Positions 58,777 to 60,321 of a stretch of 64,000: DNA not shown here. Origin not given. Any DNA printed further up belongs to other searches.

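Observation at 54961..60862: Two diverged copies of a 25-nt element (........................) bracket a 5.9-kb atypical segment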

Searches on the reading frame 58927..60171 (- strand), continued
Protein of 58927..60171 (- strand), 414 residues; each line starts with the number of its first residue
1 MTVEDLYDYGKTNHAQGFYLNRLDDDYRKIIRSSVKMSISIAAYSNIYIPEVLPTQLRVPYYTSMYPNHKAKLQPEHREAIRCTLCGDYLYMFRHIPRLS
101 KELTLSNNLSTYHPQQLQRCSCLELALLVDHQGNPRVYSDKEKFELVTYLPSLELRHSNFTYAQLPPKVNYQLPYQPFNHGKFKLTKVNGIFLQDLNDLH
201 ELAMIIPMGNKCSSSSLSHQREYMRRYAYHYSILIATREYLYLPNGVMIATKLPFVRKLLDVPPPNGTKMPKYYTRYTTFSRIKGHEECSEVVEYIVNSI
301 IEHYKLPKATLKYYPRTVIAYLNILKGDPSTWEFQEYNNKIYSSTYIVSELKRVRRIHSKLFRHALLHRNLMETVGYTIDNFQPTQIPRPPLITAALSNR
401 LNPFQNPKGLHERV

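Call 46: find_encoding_contigs(protein=P0043, flank=10000, max_places=1)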
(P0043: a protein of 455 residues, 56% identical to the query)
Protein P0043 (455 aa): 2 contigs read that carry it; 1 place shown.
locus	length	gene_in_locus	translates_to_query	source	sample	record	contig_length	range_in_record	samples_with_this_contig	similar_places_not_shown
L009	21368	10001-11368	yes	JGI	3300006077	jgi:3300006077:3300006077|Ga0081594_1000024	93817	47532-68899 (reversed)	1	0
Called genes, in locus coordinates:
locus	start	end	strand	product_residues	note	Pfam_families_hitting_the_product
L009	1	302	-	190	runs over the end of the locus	-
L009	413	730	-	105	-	-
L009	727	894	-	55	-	-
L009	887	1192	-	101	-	-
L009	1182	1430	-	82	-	-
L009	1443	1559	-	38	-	-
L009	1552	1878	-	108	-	-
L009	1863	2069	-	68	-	-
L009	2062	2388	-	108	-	-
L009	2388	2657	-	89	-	-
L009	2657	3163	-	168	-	-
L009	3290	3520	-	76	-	-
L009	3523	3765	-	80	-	-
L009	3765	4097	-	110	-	-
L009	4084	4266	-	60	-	-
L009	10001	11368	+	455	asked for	-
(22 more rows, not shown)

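Call 47: find_encoding_contigs(protein=P0009, flank=10000, max_places=1)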
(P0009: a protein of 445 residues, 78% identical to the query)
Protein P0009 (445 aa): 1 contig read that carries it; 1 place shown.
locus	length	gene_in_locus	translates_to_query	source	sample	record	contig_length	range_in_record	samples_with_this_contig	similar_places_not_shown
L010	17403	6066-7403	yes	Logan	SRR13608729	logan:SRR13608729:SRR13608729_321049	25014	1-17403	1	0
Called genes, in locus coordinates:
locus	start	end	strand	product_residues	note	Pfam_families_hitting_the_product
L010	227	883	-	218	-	-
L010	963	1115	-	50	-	-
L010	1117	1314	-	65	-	-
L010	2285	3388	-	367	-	-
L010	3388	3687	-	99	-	-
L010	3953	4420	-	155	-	-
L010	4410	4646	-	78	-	-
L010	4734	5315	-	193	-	-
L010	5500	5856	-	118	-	-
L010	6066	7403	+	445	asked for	PF03237:Terminase_6N (faint)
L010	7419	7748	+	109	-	-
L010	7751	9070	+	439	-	PF04860:Phage_portal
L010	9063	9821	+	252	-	PF14311:DUF4379 (faint), PF05265:DUF723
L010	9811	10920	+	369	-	PF04586:Peptidase_S78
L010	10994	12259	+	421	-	PF05065:Phage_capsid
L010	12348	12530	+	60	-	-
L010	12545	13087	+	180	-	-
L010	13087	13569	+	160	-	-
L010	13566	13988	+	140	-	-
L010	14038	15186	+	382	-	PF18906:Phage_tube_2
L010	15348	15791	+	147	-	-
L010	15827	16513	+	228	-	-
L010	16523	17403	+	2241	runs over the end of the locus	PF10145:PhageMin_Tail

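Call 60: search_dna_similar(query=L001:6087-7430:-, collection=phages, mode=protein, max_evalue=0.00001, max_rows=25)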
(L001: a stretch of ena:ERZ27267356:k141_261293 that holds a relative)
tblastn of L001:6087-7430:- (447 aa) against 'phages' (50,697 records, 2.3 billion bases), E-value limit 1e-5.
Records with a match: 996; places in all: 996; records where one place covers at least 80% of the query: 893.
Best place of each record, by identity: <60% 996.
By first word of the organism name: Vibrio 372; Salmonella 269; Escherichia 130; Klebsiella 84; Pelagibacter 24; Phage 13; Bacteriophage 11; Proteus 10; Rhizobium 10; Aeromonas 7; and 31 more.
By host as written in the record: - 347; Escherichia coli 42; Salmonella enterica subsp. enterica serovar Enteritidis PT1 39; Vibrio harveyi BAA-1116 36; Klebsiella pneumoniae 27; Salmonella sp. 24; Salmonella enterica 23; Salmonella enterica subsp. enterica serovar Enteritidis 21; and 190 more.
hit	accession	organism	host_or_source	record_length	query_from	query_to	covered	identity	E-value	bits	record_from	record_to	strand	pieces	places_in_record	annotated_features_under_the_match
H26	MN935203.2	Proteus phage VTCCBPA139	Proteus mirabilis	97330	11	446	98%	24.4%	8e-17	89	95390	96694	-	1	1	terminase large subunit | putative receptor-binding tail protein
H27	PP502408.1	Proteus phage vB_PMC-PL1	Proteus mirabilis B2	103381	11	446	98%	24.4%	8e-17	89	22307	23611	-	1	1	terminase large subunit | hypothetical protein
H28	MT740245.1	Proteus phage M4H10_20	Proteus mirabilis H10_20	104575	11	446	98%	24.0%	6e-17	90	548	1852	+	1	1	terminase large subunit | hypothetical protein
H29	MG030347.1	Proteus phage PM135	Proteus mirabilis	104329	11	446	98%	24.0%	7e-17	89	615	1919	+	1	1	terminase large subunit | putative receptor-binding tail protein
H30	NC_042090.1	Proteus phage PM135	Proteus mirabilis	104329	11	446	98%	24.0%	7e-17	89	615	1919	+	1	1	terminase large subunit | receptor binding tail protein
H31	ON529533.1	Proteus phage RP7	Proteus vulgaris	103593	11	446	98%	24.0%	8e-17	89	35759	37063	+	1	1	terminase large subunit | hypothetical protein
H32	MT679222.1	Proteus phage 2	Proteus mirabilis 3b10_21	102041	11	446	98%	24.0%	9e-17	89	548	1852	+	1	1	terminase large subunit | hypothetical protein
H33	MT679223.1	Proteus phage 1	Proteus mirabilis H10.20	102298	11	446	98%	24.0%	9e-17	89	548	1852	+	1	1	terminase large subunit | hypothetical protein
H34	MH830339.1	Proteus phage Stubb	Proteus mirabilis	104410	11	443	97%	24.1%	4e-16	87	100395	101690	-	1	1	terminase large subunit | ribosome_binding_site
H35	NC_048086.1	Proteus phage Stubb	Proteus mirabilis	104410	11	443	97%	24.1%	4e-16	87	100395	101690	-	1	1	terminase large subunit | ribosome_binding_site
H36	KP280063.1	Vibrio phage phi 3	Vibrio cholerae 1051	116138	44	438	88%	26.3%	1e-25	116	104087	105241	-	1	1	terminase large subunit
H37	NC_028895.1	Vibrio phage phi 3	Vibrio cholerae 1051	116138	44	438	88%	26.3%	1e-25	116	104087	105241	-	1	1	terminase large subunit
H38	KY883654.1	Vibrio phage JSF10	Vibrio cholerae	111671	44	438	88%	26.1%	3e-25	115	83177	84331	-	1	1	terminase large subunit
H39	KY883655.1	Vibrio phage JSF12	Vibrio cholerae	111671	44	438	88%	26.1%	3e-25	115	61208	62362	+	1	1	terminase large subunit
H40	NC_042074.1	Vibrio phage JSF10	Vibrio cholerae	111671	44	438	88%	26.1%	3e-25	115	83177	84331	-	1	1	terminase large subunit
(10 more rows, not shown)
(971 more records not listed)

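Call 66: find_related_loci(query=A4, collection=viral_contigs, flank=10000)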
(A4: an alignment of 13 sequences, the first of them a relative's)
Query A4 (447 aa) in viral_contigs; peptide patterns used: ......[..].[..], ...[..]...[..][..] (x = any residue, [..] = any of these).
15 stretches matched a pattern; 6 encode a relative of the query (tblastn E <= 1e-3); 6 distinct loci.
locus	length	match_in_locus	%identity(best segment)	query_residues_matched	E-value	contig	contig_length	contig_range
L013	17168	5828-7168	74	1-447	0e+0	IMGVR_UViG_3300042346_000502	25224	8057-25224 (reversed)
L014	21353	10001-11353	61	1-447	0e+0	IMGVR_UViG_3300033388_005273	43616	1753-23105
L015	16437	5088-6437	54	1-447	1e-169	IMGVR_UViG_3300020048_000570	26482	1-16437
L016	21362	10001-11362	56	1-447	4e-168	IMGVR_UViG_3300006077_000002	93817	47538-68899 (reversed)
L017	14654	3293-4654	56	1-447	5e-169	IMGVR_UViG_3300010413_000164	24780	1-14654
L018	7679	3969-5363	44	1-447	2e-127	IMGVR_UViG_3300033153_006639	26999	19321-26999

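Call 67: find_related_loci(query=A4, collection=metagenome_contigs, flank=10000)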
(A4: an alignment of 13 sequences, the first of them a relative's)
Query A4 (447 aa) in metagenome_contigs; peptide patterns used: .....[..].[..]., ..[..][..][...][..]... (x = any residue, [..] = any of these).
139 stretches matched a pattern, but none encodes a relative of the query by tblastn (E <= 1e-3).

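Call 68: find_related_loci(query=A4, collection=genome_contigs, flank=10000)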
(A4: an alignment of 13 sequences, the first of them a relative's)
Query A4 (447 aa) in genome_contigs; peptide patterns used: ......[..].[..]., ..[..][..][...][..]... (x = any residue, [..] = any of these).
75 stretches matched a pattern, but none encodes a relative of the query by tblastn (E <= 1e-3).

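Call 75: find_homologous_proteins(query=A5, max_evalue=0.001)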
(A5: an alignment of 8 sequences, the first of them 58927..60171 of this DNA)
Query A5 (8 sequences) (414 aa, profile of the alignment): 3 proteins with E <= 0.001 among 3294 candidates.
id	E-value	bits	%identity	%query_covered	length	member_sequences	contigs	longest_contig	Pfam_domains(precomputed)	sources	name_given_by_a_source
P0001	8.8e-151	521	100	100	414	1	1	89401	-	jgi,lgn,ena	-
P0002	5.7e-136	472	37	94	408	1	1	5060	-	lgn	-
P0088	2.8e-51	193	22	41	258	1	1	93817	-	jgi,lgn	-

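Call 85: predict_structure(alignment_id=A6)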
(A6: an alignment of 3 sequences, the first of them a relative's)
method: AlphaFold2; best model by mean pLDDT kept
length: 414 residues; sequences in the alignment: 3
mean_pLDDT: 38.5   pTM: 0.35
mean pLDDT of the five models: 38.5, 37.4, 37.1, 36.1, 29.4
residues with pLDDT >= 90: 0; 70-90: 17; 50-70: 83; < 50: 314
segments of 3 or more residues with pLDDT < 50: 1-11, 13-80, 93-117, 128-134, 138-224, 229-231, 271-277, 313-414
pLDDT, mean of each block of 10 residues (from residue 1): 41 39 33 26 22 23 27 35 54 38 26 44 51 48 36 24 25 21 22 24 23 32 49 59 64 72 55 47 54 69 64 42 37 30 35 42 36 32 29 29 27 23
secondary structure, 60 per line:
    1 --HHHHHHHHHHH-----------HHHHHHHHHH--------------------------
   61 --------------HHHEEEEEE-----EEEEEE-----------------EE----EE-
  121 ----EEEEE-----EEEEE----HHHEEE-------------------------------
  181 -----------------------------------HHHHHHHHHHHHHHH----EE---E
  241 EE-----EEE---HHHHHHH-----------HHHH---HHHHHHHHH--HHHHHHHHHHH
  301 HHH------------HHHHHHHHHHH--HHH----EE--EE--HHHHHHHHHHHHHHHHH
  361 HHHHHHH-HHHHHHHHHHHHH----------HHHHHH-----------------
elements in order: H3-13 H25-34 E78-83 E89-94 E125-129 E135-139 E147-149 H216-230 E240-242 E248-250 H254-260 H272-275 H279-287 H290-303 H316-326 H344-367 H369-381 H392-397

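Call 87: search_protein_representatives(alignment_id=A6)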
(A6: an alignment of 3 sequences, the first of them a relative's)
Query: 3 sequences, 411 profile positions. Proteins with E-value up to 0.001 (for the whole library): 33; up to 1e-10: 27; up to 1e-30: 7. The best 33 are listed.
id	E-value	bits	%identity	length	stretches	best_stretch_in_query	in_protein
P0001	2.7e-216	734.6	-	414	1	1-411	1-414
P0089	1.9e-112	392.6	-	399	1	1-400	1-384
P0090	9.7e-61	222.3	-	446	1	3-399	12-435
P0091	1.2e-51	192.3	-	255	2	68-258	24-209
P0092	1.4e-43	165.7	-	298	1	116-397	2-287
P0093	1.8e-39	152.3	-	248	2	77-265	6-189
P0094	4.7e-35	137.7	-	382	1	68-400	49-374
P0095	1.0e-25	106.9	-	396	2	17-246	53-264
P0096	1.1e-23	100.3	-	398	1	75-326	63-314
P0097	3.7e-23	98.5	-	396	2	3-257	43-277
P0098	4.5e-23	98.2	-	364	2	17-138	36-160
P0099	8.4e-23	97.4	-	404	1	1-331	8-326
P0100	2.4e-22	95.8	-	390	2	48-146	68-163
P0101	2.9e-22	95.6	-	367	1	58-361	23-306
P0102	3.1e-21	92.2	-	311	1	70-259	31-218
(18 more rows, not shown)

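Call 94: find_encoding_contigs(protein=P0018, flank=10000, max_places=1)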
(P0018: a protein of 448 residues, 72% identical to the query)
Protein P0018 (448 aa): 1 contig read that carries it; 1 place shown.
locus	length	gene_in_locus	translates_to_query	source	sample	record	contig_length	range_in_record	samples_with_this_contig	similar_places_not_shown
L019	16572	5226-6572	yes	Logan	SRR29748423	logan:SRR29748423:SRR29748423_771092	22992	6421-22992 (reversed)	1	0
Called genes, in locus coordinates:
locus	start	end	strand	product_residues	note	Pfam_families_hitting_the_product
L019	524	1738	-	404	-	-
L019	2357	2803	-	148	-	PF26823:T5_Terminase_small (faint)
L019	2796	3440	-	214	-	-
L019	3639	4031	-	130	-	-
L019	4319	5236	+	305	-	PF14311:DUF4379 (faint), PF05265:DUF723 (faint)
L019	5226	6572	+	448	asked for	PF03237:Terminase_6N (faint)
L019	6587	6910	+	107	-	-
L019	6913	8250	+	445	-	PF04860:Phage_portal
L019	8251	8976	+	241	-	PF05265:DUF723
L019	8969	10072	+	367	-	PF04586:Peptidase_S78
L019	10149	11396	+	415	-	PF05065:Phage_capsid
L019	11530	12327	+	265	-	PF05265:DUF723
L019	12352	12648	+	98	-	-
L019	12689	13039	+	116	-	-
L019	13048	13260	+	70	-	-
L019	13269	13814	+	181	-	-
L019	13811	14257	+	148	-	-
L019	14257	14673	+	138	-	-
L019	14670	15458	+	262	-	-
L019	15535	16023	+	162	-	PF16460:Phage_TTP_11 (weak)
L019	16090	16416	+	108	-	-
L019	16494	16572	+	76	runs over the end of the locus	PF06223:Phage_tail_T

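Call 95: find_encoding_contigs(protein=P0013, flank=10000, max_places=2)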
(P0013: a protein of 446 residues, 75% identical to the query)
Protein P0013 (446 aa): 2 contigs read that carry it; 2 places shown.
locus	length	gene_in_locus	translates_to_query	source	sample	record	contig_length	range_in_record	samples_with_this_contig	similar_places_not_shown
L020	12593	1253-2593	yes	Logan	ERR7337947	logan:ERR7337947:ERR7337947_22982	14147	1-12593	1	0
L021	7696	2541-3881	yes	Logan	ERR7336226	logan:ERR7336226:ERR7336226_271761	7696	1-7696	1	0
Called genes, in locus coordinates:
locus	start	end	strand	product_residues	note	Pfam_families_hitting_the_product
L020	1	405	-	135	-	?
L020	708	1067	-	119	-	-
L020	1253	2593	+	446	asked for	PF03237:Terminase_6N (weak)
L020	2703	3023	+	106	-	-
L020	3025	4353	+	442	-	PF04860:Phage_portal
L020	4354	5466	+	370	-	PF04586:Peptidase_S78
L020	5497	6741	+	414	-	PF05065:Phage_capsid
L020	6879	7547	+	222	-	PF05265:DUF723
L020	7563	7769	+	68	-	-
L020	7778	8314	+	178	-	-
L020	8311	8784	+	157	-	-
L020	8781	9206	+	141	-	-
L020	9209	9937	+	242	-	-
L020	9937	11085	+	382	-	PF18906:Phage_tube_2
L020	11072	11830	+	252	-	PF14311:DUF4379 (faint), PF10544:T5orf172 (faint), PF05265:DUF723, PF13455:MUG113 (weak)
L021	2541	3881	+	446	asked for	PF03237:Terminase_6N (weak)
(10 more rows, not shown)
